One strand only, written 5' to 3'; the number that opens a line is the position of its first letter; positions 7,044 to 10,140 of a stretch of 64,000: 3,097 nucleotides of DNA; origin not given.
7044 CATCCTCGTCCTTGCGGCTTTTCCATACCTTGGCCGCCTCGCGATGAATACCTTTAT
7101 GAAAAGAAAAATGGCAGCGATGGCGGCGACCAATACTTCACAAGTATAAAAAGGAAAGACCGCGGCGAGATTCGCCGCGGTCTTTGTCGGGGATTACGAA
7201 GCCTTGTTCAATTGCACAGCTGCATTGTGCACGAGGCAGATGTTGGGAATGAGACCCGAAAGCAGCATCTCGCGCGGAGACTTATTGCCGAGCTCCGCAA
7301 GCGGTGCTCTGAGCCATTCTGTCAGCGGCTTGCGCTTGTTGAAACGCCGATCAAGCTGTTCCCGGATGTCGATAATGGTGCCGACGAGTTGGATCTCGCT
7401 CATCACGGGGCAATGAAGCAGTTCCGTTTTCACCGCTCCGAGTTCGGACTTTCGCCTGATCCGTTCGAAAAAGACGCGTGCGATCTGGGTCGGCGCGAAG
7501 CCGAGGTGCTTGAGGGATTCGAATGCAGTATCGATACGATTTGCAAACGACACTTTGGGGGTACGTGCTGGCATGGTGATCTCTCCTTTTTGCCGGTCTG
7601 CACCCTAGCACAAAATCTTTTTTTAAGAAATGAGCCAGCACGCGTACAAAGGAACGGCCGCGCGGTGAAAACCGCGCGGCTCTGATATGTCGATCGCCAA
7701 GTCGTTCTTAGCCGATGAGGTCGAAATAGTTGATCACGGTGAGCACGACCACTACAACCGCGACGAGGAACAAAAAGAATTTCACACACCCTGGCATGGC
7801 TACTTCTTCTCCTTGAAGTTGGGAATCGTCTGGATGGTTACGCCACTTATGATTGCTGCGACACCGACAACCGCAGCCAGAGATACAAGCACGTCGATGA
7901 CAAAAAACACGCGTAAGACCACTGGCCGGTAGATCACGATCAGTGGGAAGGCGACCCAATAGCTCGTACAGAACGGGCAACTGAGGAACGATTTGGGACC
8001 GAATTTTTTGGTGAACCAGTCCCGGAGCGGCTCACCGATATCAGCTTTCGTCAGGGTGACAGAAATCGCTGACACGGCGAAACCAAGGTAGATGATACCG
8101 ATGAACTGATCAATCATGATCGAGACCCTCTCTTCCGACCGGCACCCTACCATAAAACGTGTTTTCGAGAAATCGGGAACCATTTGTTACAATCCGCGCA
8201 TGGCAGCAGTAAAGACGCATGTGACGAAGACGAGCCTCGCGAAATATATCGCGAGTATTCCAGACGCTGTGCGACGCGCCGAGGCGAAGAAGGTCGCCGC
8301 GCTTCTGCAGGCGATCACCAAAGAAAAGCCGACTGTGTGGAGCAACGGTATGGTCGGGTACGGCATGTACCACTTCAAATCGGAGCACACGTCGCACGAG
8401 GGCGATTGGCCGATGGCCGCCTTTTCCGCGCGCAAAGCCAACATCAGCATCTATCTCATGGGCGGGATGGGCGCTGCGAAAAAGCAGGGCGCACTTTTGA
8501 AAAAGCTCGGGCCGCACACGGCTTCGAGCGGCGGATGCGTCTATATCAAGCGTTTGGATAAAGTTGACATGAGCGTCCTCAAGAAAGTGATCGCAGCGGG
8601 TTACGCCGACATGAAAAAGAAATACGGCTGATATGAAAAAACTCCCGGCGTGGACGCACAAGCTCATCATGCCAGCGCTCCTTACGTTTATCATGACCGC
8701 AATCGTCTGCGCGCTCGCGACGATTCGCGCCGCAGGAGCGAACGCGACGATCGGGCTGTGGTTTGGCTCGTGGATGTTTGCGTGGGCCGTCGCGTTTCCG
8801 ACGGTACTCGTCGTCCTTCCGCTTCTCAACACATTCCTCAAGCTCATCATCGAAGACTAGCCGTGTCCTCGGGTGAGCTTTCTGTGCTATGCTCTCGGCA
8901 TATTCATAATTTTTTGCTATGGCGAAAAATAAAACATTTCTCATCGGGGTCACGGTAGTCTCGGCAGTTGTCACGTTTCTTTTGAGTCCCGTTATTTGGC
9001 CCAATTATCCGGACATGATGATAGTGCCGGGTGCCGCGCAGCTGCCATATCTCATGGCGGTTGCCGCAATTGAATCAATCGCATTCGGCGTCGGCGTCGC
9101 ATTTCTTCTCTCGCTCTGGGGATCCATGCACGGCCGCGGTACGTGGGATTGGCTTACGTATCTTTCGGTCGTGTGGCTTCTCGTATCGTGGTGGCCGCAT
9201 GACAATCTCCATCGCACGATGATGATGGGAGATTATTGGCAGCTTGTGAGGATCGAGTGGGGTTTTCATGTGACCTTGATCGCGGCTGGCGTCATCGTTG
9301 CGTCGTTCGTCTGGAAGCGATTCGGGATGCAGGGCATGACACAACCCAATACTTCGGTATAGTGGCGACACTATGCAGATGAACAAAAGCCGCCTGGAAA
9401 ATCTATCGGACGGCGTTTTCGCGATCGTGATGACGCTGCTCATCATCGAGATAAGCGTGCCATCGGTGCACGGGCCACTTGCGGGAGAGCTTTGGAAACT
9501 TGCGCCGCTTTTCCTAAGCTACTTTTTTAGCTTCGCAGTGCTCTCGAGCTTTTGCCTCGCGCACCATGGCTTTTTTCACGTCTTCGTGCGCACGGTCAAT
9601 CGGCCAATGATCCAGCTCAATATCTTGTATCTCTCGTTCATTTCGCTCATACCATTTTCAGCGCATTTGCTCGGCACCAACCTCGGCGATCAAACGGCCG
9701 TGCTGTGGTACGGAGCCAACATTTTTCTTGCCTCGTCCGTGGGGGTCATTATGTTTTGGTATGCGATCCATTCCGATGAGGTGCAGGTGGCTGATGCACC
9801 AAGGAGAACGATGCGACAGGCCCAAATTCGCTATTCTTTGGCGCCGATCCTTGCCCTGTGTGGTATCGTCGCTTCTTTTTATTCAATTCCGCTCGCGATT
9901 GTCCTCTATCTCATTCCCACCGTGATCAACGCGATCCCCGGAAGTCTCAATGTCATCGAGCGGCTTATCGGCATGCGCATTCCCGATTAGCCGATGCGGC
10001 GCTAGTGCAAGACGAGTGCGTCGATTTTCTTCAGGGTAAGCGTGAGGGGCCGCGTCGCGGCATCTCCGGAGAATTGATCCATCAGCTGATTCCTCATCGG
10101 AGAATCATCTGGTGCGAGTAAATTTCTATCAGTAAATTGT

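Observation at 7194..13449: Duplicated, order-permuted three-gene module: Xre/DUF2384-like protein + CPFC-motif membrane protein + micropeptide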

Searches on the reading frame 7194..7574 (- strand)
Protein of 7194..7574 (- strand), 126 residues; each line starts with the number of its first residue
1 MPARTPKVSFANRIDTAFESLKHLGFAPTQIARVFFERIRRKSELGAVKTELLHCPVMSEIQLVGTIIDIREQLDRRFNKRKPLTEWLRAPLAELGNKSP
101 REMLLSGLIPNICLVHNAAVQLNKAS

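Call 3: search_protein_families(library=pfam, proteins=[window:7194-7574:-], max_evalue=1)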
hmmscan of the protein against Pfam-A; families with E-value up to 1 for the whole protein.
window:7194-7574:- (126 aa): 2 families
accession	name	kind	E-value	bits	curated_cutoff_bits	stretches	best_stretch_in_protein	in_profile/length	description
PF09722.15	Xre_MbcA_ParS_C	-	0.0004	20.8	24.5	1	78-106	6-34/51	Antitoxin Xre/MbcA/ParS C-terminal toxin-binding domain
PF10440.15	WIYLD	-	0.062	13.6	27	1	12-34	6-28/61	Ubiquitin-binding WIYLD domain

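Call 4: search_protein_families(library=ncbifam, proteins=[window:7194-7574:-], max_evalue=1)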
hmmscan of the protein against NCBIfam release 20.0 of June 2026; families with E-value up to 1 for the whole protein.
window:7194-7574:- (126 aa): 2 families
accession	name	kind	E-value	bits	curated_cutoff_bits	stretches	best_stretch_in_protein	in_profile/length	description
NF049845.1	Xre_ParS_antitoxin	subfamily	0.0017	18.5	90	1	67-104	53-90/112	type II RES/Xre toxin-antitoxin system antitoxin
TIGR02293.1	TAS_TIGR02293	hypoth_equivalog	0.085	12.6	57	1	85-106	92-113/133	putative toxin-antitoxin system antitoxin component, TIGR02293 family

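Call 88: search_protein_families(library=padloc, proteins=[window:7194-7574:-], max_evalue=0.01)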
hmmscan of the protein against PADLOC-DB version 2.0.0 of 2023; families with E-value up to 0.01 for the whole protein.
window:7194-7574:- (126 aa): 0 families

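Call 89: search_protein_families(library=phrogs, proteins=[window:7194-7574:-], max_evalue=0.01)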
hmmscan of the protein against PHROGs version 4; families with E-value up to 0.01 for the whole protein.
window:7194-7574:- (126 aa): 0 families

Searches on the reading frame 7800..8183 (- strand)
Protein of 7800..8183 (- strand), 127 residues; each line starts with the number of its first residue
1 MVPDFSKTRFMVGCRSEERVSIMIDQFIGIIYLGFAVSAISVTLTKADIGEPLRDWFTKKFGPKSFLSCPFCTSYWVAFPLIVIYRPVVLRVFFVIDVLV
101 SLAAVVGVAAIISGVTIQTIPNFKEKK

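Call 3: search_protein_families(library=pfam, proteins=[window:7800-8183:-], max_evalue=1)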
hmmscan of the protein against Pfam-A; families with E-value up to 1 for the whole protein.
window:7800-8183:- (127 aa): 5 families
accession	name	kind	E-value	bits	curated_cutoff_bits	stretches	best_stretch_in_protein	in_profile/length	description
PF07098.16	DUF1360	-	7.5e-07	29.5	21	1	66-112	56-98/102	Protein of unknown function (DUF1360)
PF03176.21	MMPL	-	0.017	14.5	20.5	1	74-121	153-200/333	MMPL family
PF24358.1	ABCC10_N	-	0.039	13.9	26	1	18-104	78-164/200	ABCC10 N-terminal domain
PF20535.3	DUF6750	-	0.1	13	27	0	96-117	60-81/128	Family of unknown function (DUF6750)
PF11391.13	DUF2798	-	0.11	13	23.5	1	71-94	34-57/59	Protein of unknown function (DUF2798)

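Call 4: search_protein_families(library=ncbifam, proteins=[window:7800-8183:-], max_evalue=1)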
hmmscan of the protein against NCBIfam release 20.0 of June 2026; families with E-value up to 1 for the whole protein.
window:7800-8183:- (127 aa): 0 families

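Call 88: search_protein_families(library=padloc, proteins=[window:7800-8117:-], max_evalue=0.01)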
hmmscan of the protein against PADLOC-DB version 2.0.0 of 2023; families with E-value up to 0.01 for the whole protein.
window:7800-8117:- (105 aa): 0 families

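Call 89: search_protein_families(library=phrogs, proteins=[window:7800-8117:-], max_evalue=0.01)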
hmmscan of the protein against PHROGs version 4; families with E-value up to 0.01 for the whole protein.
window:7800-8117:- (105 aa): 1 family
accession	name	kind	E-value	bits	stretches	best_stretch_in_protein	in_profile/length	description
phrog_781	-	unknown function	1.3e-05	25.6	1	27-89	60-133/152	-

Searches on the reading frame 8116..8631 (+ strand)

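Call 38: search_protein_families(library=pfam, proteins=[window:8116-8631:+], max_evalue=0.01)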
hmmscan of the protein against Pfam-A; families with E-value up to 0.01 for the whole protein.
window:8116-8631:+ (171 aa): 1 family
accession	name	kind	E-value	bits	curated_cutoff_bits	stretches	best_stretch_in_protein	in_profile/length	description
PF08818.16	DUF1801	-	6.2e-09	36.6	27.2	1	54-160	2-82/85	Domain of unknown function (DU1801)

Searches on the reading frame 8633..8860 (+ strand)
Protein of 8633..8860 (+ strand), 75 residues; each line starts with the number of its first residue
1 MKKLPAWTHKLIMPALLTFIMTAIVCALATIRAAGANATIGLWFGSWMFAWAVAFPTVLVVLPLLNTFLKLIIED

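Call 107: search_protein_families(library=pfam, proteins=[window:8633-8860:+], max_evalue=0.01)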
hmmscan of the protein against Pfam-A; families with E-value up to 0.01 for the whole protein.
window:8633-8860:+ (75 aa): 1 family
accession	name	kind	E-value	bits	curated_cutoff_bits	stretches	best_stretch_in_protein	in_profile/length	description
PF11391.13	DUF2798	-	6.3e-10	39.4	23.5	1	18-69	4-56/59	Protein of unknown function (DUF2798)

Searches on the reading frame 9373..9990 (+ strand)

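Call 107: search_protein_families(library=pfam, proteins=[window:9373-9990:+], max_evalue=0.01)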
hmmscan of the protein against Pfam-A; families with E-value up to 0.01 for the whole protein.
window:9373-9990:+ (205 aa): 1 family
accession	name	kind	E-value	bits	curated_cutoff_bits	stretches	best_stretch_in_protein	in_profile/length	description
PF06736.16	TMEM175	-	1e-22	80.9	25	1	7-94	1-88/88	Endosomal/lysosomal potassium channel TMEM175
